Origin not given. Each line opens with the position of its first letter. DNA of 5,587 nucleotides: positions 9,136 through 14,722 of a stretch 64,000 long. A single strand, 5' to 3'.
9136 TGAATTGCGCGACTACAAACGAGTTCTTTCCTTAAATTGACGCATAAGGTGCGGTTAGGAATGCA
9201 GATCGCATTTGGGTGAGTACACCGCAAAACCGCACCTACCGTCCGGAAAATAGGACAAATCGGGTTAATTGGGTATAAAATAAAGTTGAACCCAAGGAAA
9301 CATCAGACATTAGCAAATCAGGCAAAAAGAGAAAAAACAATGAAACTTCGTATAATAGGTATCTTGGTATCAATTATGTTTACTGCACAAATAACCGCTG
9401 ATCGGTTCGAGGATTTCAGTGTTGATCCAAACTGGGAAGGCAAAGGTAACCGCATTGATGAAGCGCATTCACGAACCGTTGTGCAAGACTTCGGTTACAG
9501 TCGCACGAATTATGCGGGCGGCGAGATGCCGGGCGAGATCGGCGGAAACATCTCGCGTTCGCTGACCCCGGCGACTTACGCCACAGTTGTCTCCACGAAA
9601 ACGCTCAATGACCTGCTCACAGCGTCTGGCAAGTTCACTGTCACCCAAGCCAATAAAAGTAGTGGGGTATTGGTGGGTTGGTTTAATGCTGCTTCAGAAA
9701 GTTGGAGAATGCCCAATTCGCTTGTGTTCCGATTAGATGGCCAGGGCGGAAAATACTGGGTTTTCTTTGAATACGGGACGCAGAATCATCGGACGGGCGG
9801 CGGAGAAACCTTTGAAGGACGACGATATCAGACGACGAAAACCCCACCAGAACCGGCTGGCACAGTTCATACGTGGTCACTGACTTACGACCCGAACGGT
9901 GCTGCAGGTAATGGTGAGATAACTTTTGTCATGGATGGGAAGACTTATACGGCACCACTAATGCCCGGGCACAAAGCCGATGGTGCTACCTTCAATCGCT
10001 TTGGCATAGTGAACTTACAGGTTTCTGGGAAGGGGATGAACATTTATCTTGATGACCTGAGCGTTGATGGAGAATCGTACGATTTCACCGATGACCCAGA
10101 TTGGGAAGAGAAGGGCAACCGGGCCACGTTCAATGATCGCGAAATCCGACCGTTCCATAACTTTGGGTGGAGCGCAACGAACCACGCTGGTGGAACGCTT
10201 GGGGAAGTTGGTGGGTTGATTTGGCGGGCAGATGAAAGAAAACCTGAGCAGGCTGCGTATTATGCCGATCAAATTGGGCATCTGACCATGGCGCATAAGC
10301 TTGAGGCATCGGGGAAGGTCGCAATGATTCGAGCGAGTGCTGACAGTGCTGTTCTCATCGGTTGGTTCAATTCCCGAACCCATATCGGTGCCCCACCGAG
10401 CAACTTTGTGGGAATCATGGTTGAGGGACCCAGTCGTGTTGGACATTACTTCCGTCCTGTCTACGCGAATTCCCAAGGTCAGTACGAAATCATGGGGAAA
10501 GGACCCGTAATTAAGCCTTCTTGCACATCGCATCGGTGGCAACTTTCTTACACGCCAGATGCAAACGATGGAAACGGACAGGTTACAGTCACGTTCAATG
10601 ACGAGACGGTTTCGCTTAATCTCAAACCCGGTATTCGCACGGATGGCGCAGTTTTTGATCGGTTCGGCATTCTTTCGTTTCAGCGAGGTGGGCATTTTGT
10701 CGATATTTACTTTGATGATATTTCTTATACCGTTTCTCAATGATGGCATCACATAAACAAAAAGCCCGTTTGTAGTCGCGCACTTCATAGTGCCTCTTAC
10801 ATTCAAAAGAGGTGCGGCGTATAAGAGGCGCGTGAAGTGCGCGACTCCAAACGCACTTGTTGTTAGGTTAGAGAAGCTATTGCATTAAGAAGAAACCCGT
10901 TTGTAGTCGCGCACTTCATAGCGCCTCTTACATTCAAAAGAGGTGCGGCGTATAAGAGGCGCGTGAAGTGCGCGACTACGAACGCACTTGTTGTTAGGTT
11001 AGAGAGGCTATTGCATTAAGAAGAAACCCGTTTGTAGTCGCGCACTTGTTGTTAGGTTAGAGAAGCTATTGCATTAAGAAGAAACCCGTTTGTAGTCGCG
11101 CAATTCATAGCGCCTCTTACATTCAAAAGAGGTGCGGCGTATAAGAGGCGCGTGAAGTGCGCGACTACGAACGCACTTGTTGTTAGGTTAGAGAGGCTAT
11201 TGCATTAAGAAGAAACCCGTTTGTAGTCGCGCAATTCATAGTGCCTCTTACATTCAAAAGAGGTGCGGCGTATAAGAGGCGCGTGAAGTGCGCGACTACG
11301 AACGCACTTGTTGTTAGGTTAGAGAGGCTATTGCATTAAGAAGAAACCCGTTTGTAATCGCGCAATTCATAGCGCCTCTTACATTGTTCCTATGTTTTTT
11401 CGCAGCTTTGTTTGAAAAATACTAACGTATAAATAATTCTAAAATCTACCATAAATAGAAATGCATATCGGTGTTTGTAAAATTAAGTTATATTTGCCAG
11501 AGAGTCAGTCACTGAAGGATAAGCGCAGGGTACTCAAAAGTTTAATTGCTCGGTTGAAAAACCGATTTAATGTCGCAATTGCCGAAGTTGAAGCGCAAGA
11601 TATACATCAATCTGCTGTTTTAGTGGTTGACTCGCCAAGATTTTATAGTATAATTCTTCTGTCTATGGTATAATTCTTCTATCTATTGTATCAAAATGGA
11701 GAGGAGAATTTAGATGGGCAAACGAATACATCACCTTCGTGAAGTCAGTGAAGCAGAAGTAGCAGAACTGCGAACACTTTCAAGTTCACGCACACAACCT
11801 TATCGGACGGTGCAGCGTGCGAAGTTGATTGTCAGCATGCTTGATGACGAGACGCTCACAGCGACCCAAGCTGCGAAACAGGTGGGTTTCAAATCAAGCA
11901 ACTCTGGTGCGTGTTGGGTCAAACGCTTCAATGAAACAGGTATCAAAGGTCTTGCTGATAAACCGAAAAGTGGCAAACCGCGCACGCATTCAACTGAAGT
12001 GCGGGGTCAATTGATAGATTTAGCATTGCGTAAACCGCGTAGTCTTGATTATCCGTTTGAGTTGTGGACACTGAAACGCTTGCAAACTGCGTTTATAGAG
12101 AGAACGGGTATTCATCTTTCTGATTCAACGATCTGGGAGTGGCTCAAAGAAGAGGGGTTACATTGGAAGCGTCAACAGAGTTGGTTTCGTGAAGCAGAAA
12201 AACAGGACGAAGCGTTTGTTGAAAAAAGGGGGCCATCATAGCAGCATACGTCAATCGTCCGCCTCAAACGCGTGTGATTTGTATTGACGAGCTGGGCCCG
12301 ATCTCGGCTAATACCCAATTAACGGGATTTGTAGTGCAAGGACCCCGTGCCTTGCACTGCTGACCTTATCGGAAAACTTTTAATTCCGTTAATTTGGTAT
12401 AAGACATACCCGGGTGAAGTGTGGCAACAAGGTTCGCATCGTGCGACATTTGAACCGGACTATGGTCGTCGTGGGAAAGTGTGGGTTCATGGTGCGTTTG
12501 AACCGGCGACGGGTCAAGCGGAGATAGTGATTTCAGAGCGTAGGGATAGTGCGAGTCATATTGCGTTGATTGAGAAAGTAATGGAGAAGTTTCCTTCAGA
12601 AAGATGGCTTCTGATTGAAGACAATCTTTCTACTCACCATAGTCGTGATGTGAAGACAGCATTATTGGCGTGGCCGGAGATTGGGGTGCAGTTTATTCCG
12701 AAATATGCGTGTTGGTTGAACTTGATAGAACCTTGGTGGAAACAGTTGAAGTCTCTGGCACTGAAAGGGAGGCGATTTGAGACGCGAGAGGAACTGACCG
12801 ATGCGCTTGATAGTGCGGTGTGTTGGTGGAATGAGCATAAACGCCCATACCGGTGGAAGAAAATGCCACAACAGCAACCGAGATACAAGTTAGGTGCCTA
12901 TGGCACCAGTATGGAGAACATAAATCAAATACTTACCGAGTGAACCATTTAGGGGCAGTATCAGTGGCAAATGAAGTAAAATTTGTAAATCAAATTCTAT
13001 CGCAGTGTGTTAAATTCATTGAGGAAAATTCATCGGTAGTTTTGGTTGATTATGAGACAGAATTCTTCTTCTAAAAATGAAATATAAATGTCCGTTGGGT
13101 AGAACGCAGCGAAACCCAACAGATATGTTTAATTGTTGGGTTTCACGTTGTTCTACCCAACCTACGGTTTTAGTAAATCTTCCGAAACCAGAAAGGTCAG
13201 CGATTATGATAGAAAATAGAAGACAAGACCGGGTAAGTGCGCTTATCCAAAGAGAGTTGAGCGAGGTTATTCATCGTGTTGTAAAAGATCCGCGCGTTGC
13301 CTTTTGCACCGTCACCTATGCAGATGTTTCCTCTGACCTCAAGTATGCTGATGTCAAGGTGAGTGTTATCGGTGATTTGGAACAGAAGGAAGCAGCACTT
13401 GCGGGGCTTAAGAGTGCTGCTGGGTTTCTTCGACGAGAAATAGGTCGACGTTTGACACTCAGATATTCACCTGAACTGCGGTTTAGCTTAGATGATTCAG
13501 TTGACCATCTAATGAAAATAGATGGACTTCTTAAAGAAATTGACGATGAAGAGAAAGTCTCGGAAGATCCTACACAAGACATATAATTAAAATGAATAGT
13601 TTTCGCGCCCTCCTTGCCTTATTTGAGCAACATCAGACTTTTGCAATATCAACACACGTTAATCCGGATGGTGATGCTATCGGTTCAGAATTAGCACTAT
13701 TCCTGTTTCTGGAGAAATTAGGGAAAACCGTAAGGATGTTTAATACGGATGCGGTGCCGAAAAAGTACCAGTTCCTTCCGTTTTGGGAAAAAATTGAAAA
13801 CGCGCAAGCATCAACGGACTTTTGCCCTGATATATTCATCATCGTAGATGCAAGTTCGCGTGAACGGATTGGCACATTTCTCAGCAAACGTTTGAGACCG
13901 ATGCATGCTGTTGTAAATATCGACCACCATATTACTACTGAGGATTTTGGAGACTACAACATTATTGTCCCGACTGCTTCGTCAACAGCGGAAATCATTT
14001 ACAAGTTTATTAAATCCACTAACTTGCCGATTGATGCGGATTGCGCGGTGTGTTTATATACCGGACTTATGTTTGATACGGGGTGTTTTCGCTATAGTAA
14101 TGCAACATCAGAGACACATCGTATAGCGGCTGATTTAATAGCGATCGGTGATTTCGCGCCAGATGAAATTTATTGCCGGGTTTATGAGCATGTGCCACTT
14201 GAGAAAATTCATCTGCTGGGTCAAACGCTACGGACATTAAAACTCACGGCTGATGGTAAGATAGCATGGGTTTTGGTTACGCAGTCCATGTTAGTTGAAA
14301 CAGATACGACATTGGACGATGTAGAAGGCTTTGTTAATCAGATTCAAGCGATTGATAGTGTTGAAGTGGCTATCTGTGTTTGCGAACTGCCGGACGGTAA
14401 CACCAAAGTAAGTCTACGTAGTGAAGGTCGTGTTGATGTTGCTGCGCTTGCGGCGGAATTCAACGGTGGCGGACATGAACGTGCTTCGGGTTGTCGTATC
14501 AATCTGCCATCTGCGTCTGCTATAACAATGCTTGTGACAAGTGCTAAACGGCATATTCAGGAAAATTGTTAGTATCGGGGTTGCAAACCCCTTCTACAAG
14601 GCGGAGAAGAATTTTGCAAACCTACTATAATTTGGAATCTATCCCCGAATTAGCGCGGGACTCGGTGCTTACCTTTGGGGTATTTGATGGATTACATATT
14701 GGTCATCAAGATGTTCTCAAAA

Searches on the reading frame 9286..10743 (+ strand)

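Call 19: search_protein_families(library=pfam, proteins=[window:9286-10743:+], max_evalue=0.001)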
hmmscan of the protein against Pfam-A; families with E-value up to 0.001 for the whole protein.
window:9286-10743:+ (485 aa): 1 family
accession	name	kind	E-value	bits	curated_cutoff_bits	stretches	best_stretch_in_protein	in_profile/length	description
PF10387.14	DUF2442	-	0.00087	19.9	23.9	0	215-261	16-60/72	Protein of unknown function (DUF2442)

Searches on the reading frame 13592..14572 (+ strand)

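Call 19: search_protein_families(library=pfam, proteins=[window:13592-14572:+], max_evalue=0.001)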
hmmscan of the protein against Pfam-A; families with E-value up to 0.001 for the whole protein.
window:13592-14572:+ (326 aa): 2 families
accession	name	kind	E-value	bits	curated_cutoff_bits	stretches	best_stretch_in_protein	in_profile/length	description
PF01368.27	DHH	-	7.3e-18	65.5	28.1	1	17-158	2-124/125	DHH family, N-terminal domain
PF02272.25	DHHA1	-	5.5e-10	40.1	25.9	1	236-308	10-86/102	DHHA1 domain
